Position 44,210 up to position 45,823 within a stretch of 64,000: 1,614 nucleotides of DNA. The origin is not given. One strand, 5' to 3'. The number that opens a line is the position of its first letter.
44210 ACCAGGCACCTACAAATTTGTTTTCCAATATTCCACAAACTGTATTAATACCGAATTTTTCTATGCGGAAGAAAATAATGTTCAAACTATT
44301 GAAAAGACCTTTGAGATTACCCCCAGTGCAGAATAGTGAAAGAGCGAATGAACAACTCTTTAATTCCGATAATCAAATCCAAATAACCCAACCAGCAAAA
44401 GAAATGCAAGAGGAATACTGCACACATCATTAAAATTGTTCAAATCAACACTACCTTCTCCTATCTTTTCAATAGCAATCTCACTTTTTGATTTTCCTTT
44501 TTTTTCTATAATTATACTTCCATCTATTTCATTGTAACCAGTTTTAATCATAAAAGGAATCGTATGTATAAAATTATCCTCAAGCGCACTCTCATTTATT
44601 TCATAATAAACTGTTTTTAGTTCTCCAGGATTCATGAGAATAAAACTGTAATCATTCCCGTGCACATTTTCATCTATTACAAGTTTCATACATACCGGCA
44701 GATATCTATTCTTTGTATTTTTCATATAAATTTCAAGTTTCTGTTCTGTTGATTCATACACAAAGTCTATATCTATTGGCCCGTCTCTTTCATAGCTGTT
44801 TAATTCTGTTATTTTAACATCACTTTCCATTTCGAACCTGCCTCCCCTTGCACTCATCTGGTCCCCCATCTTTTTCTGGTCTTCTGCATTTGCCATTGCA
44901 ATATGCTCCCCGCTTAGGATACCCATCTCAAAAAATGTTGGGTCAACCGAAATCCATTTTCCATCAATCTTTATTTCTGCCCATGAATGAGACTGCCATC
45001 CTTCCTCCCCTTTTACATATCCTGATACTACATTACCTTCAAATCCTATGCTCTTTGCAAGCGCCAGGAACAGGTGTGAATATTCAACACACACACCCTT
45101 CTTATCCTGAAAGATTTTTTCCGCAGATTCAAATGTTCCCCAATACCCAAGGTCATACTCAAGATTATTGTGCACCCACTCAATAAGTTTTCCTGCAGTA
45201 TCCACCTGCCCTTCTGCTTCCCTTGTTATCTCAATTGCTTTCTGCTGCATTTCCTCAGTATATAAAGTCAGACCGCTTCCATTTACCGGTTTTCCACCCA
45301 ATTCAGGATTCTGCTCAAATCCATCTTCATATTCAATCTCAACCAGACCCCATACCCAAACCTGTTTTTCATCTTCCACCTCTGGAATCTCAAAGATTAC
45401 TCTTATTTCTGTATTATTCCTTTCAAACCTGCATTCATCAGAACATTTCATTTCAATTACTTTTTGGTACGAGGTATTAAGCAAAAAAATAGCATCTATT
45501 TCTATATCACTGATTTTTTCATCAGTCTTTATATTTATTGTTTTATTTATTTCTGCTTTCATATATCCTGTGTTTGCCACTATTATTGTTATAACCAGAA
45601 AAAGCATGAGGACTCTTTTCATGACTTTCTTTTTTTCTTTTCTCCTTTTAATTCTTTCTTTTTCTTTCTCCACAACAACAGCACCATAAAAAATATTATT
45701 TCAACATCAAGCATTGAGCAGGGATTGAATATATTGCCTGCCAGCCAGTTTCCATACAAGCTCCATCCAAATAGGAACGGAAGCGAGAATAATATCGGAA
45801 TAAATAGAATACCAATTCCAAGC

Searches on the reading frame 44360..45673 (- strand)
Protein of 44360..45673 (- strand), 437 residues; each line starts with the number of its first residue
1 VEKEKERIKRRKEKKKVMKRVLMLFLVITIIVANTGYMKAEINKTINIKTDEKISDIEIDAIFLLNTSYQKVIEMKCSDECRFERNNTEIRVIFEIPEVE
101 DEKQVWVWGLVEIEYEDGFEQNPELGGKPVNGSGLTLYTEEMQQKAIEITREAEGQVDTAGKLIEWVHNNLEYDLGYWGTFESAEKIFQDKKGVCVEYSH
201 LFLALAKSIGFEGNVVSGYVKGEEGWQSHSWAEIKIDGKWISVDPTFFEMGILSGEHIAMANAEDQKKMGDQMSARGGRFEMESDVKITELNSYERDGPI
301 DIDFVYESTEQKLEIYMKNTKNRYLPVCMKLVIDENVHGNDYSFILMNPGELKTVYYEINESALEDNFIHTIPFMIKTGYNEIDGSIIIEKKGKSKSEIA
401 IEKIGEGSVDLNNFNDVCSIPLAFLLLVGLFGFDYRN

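Call 46: search_protein_families(library=pfam, proteins=[window:44360-45673:-], max_evalue=0.00001)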
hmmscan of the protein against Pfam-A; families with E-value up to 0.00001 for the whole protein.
window:44360-45673:- (437 aa): 1 family
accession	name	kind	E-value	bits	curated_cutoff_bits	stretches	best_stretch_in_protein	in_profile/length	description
PF01841.26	Transglut_core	-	5.7e-21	75.3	23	1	145-245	3-108/108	Transglutaminase-like superfamily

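Call 51: find_encoding_contigs(protein=window:44360-45673:-, flank=10000, max_places=10)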
Protein window:44360-45673:- (437 aa): 3 contigs read that carry it; 2 places shown.
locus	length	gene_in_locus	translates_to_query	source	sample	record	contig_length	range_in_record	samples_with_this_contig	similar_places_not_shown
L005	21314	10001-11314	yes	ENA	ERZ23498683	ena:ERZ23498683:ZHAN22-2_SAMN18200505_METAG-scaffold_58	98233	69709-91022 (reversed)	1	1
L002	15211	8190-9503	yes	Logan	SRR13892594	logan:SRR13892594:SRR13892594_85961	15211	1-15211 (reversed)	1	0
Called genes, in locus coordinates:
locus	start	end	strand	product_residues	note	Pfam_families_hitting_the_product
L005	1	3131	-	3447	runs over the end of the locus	?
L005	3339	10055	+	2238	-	-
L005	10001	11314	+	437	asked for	PF01841:Transglut_core, PF04473:DUF553 (faint)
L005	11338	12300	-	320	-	-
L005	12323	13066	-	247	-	PF00705:PCNA_N, PF02144:Rad1 (faint), PF02747:PCNA_C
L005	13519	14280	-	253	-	PF04414:tRNA_deacylase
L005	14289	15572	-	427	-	PF03215:Rad17 (faint), PF05496:RuvB_N (weak), PF00004:AAA, PF21960:RCF1-5-like_lid (faint)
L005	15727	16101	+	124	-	-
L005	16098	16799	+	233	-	PF06560:GPI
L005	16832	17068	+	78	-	PF12797:Fer4_2 (weak), PF00037:Fer4 (weak), PF12837:Fer4_6 (weak), PF13459:Fer4_15, PF13370:Fer4_13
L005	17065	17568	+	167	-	PF01923:Cob_adeno_trans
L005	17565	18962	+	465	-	PF05048:NosD, PF13229:Beta_helix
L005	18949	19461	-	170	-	PF01994:Trm56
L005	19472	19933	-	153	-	-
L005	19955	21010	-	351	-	-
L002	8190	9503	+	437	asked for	PF01841:Transglut_core, PF04473:DUF553 (faint)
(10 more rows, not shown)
